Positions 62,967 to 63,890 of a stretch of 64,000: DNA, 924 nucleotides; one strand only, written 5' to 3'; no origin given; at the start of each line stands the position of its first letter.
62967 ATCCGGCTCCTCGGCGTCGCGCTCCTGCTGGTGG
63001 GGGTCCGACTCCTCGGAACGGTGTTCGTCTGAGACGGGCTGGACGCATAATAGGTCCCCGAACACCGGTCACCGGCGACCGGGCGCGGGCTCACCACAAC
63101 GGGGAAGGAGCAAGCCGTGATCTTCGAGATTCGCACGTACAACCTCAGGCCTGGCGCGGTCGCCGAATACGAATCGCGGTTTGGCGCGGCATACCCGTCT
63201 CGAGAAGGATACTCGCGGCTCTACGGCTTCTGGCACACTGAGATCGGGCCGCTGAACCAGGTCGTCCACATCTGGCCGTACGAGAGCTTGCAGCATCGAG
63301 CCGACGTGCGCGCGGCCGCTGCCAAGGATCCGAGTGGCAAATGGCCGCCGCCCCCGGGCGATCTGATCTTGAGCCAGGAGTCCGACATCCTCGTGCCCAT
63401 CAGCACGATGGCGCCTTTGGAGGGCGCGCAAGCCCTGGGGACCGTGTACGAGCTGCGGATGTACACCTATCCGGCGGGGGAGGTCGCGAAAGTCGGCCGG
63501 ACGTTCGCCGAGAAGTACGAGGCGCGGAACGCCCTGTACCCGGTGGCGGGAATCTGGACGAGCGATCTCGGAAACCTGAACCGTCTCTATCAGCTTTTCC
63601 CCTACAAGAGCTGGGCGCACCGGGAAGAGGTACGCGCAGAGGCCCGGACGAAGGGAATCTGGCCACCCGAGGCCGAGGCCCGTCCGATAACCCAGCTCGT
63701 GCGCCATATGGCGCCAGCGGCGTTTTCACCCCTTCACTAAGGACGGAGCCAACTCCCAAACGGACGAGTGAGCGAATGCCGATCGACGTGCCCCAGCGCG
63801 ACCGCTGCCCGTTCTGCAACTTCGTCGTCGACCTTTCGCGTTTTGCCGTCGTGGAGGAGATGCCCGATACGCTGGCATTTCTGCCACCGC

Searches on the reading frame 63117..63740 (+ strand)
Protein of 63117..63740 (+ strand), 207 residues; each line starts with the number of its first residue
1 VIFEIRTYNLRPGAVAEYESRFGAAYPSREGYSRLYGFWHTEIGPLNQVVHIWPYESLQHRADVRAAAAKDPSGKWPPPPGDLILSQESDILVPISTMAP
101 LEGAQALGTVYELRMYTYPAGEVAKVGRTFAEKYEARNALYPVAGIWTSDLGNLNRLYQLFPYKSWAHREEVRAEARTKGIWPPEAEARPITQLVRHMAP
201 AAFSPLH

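Call 37: find_encoding_contigs(protein=window:63117-63740:+, flank=10000, max_places=4)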
Protein window:63117-63740:+ (207 aa): 4 contigs read that carry it; 4 places shown.
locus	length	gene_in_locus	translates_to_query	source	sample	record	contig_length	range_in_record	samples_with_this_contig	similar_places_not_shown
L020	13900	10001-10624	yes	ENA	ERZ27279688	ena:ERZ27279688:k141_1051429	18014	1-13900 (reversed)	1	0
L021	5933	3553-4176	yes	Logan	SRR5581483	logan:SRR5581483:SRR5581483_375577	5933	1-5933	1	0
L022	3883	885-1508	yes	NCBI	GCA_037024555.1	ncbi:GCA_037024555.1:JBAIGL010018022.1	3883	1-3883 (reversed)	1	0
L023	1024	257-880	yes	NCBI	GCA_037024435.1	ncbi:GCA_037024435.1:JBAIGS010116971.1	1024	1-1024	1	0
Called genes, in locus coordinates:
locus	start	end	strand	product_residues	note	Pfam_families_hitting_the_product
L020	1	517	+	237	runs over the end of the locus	PF00596:Aldolase_II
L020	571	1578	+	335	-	PF00903:Glyoxalase, PF18029:Glyoxalase_6 (faint)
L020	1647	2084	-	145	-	-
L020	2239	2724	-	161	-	-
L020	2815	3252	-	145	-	-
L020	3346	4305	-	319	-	PF13714:PEP_mutase, PF00463:ICL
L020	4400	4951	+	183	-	-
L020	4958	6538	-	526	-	PF07690:MFS_1, PF12832:MFS_1_like (faint)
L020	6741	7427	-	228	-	PF07758:DUF1614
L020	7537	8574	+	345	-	PF10092:DUF2330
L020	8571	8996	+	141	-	PF13473:Cupredoxin_1, PF00127:Copper-bind (weak)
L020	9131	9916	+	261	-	PF01925:TauE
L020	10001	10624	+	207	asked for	PF07978:NIPSNAP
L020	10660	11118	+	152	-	PF11969:DcpS_C, PF01230:HIT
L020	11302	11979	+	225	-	-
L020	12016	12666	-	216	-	-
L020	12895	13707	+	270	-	PF00027:cNMP_binding, PF06855:YozE_SAM_like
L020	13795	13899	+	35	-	?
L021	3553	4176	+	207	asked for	PF07978:NIPSNAP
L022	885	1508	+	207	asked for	PF07978:NIPSNAP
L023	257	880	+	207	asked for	PF07978:NIPSNAP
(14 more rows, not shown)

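Call 54: search_protein_families(library=pfam, proteins=[L020:12895-13707:+, L020:11302-11979:+, L020:12016-12666:-], max_evalue=0.001)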
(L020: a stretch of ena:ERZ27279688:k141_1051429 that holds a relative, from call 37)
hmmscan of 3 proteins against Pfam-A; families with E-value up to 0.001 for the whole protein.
L020:12895-13707:+ (270 aa): 2 families
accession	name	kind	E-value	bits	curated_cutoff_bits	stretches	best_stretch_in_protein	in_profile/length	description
PF00027.35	cNMP_binding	-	1.7e-22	79.6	27.5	1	29-113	2-87/89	Cyclic nucleotide-binding domain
PF06855.17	YozE_SAM_like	-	2.1e-11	44.3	25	1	190-252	1-64/66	YozE SAM-like fold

L020:11302-11979:+ (225 aa): 0 families

L020:12016-12666:- (216 aa): 0 families
